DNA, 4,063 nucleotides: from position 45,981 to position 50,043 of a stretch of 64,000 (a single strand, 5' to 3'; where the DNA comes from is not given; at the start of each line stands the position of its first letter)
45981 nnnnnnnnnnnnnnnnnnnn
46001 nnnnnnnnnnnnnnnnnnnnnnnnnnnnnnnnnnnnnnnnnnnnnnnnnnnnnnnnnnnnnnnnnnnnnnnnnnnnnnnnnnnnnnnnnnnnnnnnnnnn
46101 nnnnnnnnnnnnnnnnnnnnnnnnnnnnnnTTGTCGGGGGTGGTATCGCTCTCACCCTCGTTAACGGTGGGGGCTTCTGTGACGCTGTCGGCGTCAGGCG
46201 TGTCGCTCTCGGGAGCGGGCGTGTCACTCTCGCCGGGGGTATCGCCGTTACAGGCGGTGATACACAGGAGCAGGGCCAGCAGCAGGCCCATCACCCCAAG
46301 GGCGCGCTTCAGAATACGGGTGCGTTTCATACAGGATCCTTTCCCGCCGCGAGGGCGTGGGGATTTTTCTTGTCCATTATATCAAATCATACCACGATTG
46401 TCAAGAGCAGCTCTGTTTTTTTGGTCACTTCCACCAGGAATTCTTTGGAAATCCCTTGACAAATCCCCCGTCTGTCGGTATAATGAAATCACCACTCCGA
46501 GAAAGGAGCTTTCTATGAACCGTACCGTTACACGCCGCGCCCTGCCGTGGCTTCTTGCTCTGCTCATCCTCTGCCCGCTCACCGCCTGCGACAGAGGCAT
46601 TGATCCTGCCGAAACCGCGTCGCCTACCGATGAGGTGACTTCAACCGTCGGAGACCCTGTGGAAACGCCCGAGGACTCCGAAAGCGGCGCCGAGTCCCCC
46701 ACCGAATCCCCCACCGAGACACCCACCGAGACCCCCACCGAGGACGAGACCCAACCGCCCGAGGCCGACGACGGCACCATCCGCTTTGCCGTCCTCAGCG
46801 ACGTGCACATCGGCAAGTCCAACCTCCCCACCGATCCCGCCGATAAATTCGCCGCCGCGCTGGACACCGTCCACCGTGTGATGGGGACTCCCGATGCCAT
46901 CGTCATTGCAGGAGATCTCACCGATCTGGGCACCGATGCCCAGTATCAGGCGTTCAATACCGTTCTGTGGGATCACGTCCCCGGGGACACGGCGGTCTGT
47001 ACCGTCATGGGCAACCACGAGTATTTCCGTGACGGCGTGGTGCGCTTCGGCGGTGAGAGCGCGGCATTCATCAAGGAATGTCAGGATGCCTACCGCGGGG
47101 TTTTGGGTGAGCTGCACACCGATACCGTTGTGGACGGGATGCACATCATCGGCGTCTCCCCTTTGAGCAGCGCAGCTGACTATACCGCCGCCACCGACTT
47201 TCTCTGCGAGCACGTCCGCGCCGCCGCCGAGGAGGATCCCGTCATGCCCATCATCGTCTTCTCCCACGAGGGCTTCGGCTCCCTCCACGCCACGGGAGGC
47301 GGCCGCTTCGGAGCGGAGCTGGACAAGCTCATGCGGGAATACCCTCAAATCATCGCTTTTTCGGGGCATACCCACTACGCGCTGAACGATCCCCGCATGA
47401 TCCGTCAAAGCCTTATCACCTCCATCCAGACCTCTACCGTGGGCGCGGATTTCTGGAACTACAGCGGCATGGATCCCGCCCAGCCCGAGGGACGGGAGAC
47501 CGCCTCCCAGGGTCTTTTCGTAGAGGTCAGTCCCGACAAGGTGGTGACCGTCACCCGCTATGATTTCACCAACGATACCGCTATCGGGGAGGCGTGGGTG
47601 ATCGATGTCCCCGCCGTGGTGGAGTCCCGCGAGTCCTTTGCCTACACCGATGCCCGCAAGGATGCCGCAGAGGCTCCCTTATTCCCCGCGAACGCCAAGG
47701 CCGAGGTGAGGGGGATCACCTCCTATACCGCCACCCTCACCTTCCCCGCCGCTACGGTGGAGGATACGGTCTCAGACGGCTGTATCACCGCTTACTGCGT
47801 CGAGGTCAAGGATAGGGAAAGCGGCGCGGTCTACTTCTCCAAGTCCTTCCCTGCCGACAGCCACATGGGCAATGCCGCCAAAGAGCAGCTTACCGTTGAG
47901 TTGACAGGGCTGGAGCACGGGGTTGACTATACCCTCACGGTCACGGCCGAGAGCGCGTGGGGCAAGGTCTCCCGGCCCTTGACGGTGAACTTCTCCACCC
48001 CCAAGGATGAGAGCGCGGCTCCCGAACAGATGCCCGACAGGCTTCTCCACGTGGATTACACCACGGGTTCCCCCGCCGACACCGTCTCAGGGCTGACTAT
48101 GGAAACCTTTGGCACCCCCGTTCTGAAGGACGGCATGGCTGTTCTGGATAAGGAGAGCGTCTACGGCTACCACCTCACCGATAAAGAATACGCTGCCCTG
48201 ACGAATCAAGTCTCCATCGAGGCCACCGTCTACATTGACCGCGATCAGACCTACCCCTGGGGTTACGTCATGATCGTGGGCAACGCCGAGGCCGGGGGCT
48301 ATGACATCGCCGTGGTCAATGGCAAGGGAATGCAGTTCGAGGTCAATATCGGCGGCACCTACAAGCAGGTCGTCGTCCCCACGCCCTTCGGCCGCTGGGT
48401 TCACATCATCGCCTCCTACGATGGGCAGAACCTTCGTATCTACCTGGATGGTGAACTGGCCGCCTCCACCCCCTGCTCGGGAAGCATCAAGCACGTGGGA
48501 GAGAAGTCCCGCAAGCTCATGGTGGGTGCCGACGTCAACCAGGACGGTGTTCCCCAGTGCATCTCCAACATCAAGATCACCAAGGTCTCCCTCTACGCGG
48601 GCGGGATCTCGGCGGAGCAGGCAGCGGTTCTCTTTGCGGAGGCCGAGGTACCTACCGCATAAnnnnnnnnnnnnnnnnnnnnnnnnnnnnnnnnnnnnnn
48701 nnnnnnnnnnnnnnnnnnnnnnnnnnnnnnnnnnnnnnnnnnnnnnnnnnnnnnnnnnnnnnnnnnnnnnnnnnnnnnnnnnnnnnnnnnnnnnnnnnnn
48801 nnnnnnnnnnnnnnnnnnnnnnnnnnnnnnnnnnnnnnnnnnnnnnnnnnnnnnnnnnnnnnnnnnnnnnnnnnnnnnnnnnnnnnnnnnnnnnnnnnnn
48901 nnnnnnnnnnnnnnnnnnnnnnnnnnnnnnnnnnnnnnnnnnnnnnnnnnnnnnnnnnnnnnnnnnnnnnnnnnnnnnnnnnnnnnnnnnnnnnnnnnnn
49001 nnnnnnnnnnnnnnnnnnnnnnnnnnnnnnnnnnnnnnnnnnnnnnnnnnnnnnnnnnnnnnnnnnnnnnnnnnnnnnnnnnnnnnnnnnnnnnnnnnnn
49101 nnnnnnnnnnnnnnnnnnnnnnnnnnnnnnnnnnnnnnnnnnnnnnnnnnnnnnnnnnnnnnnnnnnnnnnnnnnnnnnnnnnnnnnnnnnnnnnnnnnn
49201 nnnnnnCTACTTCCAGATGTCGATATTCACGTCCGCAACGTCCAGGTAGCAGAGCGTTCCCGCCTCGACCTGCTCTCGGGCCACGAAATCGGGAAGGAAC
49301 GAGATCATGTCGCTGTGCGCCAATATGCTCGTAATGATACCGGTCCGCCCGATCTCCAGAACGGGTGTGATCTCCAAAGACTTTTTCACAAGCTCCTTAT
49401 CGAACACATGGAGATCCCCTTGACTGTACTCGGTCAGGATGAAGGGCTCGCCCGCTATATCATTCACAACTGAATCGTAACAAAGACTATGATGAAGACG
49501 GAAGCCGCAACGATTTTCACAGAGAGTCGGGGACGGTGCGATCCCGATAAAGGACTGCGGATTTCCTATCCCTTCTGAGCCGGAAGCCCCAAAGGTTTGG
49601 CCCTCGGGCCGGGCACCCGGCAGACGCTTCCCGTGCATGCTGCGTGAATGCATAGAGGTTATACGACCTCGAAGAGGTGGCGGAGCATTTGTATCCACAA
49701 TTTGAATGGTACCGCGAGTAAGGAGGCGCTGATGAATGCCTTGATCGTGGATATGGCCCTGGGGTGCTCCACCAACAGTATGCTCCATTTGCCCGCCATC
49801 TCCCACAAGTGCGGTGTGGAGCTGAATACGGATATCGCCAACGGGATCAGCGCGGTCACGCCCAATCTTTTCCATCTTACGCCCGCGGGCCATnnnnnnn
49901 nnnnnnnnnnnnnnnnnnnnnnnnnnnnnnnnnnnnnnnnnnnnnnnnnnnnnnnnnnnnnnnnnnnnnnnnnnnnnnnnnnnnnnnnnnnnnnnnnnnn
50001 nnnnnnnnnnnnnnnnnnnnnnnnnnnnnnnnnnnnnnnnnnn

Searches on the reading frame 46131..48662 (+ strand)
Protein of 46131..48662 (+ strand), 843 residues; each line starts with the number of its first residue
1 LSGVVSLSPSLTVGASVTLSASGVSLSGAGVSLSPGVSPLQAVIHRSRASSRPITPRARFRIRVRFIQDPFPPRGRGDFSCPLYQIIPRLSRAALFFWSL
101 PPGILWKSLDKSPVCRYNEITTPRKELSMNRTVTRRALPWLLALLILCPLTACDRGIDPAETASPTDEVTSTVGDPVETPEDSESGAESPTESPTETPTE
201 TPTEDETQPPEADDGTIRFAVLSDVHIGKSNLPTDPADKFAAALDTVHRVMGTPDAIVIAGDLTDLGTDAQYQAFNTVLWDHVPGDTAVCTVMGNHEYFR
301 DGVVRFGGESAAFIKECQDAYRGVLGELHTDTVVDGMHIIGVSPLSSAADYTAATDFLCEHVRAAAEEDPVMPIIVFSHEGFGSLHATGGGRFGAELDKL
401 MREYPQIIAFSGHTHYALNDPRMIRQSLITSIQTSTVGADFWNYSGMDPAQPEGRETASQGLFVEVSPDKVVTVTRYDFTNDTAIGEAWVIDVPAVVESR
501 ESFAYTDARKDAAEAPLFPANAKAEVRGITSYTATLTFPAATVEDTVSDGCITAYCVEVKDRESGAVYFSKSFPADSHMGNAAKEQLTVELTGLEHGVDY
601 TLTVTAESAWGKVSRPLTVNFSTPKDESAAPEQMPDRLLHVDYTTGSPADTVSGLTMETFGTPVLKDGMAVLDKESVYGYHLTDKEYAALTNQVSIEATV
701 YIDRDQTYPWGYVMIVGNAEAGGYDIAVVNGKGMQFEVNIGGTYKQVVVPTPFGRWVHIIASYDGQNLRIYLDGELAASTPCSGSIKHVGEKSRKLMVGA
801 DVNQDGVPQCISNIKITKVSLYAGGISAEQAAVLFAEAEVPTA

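Call 42: search_protein_families(library=pfam, proteins=[window:46131-48662:+], max_evalue=0.001)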
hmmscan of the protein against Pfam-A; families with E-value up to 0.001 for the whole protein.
window:46131-48662:+ (843 aa): 4 families
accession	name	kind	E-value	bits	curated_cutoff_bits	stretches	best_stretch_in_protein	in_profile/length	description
PF13385.13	Laminin_G_3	-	1.1e-13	52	27.6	1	687-805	13-129/151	Concanavalin A-like lectin/glucanases superfamily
PF00149.33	Metallophos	-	5.8e-12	46.9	21.5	1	217-416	1-190/191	Calcineurin-like phosphoesterase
PF12850.12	Metallophos_2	-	0.0001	22.8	27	1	218-418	2-120/154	Calcineurin-like phosphoesterase superfamily domain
PF00041.27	fn3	-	0.00015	22.3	25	1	526-619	8-83/84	Fibronectin type III domain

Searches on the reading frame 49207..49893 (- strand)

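Call 42: search_protein_families(library=pfam, proteins=[window:49207-49893:-], max_evalue=0.001)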
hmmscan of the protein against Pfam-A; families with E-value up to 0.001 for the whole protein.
window:49207-49893:- (228 aa): 1 family
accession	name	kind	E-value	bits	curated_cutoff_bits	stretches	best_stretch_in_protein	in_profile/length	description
PF03466.25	LysR_substrate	-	8.9e-08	32.2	28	1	143-222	98-177/209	LysR substrate binding domain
